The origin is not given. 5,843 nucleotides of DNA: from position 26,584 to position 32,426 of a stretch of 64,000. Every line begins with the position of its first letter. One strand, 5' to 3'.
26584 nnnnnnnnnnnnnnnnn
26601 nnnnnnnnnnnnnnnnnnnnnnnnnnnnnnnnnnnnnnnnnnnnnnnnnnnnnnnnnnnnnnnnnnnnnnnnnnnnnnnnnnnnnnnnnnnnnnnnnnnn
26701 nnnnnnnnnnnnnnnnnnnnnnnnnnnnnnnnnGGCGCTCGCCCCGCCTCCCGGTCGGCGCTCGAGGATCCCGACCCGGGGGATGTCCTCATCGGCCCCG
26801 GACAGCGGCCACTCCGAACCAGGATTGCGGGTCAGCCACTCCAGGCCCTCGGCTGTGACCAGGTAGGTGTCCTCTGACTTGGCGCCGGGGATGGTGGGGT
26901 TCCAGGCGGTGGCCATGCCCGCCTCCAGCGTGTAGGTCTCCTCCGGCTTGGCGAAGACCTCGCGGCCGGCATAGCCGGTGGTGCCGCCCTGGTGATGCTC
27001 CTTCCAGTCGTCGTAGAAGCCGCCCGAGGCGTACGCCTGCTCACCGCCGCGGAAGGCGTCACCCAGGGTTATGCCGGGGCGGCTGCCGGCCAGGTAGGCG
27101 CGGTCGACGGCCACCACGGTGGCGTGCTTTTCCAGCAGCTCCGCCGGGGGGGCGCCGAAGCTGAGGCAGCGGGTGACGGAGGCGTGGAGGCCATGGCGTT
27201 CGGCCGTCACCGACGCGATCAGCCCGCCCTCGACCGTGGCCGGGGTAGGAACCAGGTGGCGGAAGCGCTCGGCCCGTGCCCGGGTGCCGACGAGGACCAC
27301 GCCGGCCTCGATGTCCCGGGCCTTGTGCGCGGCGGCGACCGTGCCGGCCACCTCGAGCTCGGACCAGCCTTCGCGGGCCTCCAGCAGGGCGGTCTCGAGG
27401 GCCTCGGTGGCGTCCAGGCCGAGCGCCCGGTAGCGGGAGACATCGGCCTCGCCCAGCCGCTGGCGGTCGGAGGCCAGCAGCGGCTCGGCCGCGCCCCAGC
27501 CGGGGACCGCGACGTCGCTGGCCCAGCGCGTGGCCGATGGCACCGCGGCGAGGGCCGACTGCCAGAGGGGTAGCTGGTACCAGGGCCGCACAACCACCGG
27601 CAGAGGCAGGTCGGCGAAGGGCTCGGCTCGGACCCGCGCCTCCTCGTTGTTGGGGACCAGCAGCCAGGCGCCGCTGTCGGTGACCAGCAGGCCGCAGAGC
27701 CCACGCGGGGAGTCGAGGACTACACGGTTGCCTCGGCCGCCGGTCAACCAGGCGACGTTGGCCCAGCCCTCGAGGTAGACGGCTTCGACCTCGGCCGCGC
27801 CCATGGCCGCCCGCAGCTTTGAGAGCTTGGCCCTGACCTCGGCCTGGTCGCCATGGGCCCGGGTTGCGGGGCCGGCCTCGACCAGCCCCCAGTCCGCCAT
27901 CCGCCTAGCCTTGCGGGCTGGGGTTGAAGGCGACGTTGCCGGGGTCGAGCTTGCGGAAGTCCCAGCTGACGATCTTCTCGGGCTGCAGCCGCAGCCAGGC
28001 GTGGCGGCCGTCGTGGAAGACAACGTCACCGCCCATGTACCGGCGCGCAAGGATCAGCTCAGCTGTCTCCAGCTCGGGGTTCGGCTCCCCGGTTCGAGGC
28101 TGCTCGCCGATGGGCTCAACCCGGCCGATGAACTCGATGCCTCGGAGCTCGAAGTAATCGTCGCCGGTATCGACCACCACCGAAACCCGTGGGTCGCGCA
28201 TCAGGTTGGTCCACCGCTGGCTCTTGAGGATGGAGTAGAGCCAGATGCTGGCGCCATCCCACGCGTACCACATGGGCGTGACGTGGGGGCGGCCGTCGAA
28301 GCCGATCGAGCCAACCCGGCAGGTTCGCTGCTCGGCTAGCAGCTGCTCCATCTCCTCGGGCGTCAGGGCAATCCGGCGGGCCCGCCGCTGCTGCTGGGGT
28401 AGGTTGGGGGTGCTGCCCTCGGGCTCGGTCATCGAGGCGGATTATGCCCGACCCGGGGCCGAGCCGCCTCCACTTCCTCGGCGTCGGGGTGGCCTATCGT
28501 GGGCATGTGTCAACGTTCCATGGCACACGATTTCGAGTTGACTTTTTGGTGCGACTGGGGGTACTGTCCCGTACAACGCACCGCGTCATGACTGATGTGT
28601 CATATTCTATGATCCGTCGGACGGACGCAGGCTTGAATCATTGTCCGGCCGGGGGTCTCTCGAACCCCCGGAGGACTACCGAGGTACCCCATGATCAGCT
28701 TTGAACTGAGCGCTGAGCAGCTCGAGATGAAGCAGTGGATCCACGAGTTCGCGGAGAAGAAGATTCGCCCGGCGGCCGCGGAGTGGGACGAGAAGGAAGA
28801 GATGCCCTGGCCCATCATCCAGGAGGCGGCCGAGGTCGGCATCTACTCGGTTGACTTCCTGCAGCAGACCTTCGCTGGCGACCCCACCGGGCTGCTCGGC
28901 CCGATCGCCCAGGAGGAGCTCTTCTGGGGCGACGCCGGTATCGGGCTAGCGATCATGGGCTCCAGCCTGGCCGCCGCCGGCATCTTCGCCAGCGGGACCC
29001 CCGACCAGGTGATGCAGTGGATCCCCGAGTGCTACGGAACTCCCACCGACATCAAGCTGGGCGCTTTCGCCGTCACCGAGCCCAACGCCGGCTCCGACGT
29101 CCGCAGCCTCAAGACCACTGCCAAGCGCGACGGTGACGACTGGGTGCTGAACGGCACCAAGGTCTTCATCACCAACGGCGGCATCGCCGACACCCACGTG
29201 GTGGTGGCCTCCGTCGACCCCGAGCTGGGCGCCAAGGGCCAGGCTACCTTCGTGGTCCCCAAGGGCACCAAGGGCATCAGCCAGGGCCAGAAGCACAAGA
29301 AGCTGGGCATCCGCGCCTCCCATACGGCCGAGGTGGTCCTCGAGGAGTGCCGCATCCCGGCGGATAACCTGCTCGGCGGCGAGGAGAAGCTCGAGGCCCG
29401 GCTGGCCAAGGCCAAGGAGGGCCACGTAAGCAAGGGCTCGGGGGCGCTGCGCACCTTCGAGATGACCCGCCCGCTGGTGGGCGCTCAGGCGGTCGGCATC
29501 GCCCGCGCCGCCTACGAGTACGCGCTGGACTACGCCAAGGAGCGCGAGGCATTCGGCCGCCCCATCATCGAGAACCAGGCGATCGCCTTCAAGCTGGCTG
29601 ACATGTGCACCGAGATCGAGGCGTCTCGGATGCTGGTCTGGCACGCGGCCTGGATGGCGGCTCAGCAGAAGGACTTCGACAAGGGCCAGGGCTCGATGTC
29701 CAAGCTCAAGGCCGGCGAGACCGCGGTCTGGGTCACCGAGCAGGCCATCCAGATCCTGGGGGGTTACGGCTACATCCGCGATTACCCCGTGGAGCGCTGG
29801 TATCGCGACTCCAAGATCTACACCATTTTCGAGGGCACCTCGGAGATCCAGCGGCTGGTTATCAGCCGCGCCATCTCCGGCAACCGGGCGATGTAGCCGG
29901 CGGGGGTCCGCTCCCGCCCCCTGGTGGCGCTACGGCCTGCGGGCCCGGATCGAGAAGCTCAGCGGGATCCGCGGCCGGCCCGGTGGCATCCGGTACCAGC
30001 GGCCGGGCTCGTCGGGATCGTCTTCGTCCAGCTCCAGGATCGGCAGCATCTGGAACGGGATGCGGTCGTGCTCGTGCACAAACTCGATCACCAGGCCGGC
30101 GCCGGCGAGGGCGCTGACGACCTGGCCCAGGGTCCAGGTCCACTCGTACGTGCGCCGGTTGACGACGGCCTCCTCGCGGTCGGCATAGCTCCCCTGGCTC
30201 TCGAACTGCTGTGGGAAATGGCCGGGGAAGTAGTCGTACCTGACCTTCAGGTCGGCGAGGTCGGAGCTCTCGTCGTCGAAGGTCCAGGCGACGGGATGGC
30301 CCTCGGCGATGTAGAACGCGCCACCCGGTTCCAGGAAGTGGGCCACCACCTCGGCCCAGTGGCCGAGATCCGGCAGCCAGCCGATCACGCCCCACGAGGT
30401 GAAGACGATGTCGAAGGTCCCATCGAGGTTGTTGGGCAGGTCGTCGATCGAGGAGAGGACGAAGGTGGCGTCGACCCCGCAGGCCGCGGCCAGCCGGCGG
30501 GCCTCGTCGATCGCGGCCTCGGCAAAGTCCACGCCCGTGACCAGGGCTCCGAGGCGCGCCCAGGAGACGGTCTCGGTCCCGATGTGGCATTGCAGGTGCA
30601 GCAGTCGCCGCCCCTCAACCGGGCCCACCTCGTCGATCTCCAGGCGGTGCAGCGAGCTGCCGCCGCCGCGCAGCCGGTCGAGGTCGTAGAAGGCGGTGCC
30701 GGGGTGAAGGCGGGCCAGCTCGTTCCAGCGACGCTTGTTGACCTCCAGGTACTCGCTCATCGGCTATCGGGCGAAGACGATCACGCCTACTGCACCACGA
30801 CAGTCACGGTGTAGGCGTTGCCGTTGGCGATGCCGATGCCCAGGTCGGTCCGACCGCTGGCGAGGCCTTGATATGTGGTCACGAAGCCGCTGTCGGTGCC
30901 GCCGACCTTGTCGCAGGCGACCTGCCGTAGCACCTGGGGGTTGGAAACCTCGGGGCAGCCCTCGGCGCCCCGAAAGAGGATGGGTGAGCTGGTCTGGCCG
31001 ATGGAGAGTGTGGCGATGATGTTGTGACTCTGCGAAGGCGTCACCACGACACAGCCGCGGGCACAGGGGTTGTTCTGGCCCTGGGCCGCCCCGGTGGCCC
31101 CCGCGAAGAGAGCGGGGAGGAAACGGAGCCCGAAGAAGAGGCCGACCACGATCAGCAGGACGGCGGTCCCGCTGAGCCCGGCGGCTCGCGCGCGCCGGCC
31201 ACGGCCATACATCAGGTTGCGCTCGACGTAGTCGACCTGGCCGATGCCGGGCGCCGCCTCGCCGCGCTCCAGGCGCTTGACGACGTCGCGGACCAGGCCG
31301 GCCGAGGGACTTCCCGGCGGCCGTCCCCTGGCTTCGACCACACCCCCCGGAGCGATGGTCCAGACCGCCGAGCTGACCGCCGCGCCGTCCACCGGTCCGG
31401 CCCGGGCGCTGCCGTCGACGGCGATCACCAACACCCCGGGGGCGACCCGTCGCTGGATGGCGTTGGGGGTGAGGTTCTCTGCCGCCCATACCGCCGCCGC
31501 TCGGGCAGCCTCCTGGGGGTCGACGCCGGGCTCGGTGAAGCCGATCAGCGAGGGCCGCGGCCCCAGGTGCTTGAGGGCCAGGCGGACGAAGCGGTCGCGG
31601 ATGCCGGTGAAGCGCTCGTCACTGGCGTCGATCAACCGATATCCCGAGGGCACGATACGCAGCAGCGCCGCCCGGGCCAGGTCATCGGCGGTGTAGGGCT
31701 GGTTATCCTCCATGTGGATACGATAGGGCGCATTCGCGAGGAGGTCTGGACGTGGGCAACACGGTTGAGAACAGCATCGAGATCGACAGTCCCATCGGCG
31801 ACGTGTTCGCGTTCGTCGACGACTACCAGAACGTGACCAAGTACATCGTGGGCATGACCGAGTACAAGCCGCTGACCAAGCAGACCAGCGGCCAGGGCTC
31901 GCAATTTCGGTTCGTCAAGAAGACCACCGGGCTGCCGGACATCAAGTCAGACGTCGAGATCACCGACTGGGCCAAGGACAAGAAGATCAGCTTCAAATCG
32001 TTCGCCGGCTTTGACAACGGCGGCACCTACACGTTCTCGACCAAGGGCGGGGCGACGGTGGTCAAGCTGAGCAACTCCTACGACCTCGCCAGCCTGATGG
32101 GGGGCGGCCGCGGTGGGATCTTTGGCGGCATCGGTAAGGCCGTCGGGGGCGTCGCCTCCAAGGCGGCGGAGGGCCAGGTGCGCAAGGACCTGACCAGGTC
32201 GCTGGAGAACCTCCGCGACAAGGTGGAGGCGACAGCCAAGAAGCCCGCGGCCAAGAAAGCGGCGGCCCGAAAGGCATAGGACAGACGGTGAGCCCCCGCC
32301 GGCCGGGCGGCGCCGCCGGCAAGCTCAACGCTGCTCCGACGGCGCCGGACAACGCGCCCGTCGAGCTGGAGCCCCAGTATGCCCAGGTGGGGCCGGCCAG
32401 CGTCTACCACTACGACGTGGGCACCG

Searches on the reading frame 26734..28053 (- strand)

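Call 73: search_protein_families(library=pfam, proteins=[window:26734-28053:-], max_evalue=0.00001)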
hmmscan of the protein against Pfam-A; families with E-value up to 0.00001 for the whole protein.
window:26734-28053:- (440 aa): 2 families
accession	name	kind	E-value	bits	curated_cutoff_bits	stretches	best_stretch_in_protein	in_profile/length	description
PF00557.29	Peptidase_M24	-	5.2e-11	43.2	23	1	215-401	10-208/208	Metallopeptidase family M24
PF01321.24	Creatinase_N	-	4e-07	31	22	1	77-174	2-84/128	Creatinase/Prolidase N-terminal domain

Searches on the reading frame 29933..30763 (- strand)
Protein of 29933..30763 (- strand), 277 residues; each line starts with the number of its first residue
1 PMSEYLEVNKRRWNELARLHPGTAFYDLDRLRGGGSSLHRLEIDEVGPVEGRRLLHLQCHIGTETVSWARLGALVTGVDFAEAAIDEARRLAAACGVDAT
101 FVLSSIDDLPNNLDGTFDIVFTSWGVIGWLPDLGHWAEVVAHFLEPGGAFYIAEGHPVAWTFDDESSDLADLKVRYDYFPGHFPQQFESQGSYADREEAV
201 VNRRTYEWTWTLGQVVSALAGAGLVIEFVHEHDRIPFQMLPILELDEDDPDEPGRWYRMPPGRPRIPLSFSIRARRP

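Call 73: search_protein_families(library=pfam, proteins=[window:29933-30763:-], max_evalue=0.00001)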
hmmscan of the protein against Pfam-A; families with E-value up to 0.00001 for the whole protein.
window:29933-30763:- (277 aa): 4 families
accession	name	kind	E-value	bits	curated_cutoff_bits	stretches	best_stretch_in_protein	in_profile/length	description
PF13649.12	Methyltransf_25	-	3.8e-11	43.9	27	1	55-148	2-97/97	Methyltransferase domain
PF08242.18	Methyltransf_12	-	1.7e-10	41.9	30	1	55-149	1-97/98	Methyltransferase domain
PF08241.18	Methyltransf_11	-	7.6e-10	39.7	21.2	1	56-152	2-95/95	Methyltransferase domain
PF13847.12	Methyltransf_31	-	9.1e-08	32.3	27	1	55-156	8-113/145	Methyltransferase domain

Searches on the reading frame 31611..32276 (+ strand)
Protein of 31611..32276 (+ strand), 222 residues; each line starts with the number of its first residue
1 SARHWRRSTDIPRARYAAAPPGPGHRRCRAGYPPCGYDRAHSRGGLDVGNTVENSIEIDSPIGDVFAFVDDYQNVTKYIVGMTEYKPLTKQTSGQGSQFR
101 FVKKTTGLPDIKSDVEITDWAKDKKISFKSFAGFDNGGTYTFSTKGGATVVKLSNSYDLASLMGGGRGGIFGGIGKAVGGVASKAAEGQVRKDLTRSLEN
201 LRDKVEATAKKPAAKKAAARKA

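Call 73: search_protein_families(library=pfam, proteins=[window:31611-32276:+], max_evalue=0.00001)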
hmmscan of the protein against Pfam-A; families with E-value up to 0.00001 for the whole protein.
window:31611-32276:+ (222 aa): 1 family
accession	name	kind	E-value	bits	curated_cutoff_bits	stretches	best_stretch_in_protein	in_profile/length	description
PF10604.15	Polyketide_cyc2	-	1.7e-10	41.8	27.4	1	51-206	3-142/142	Polyketide cyclase / dehydrase and lipid transport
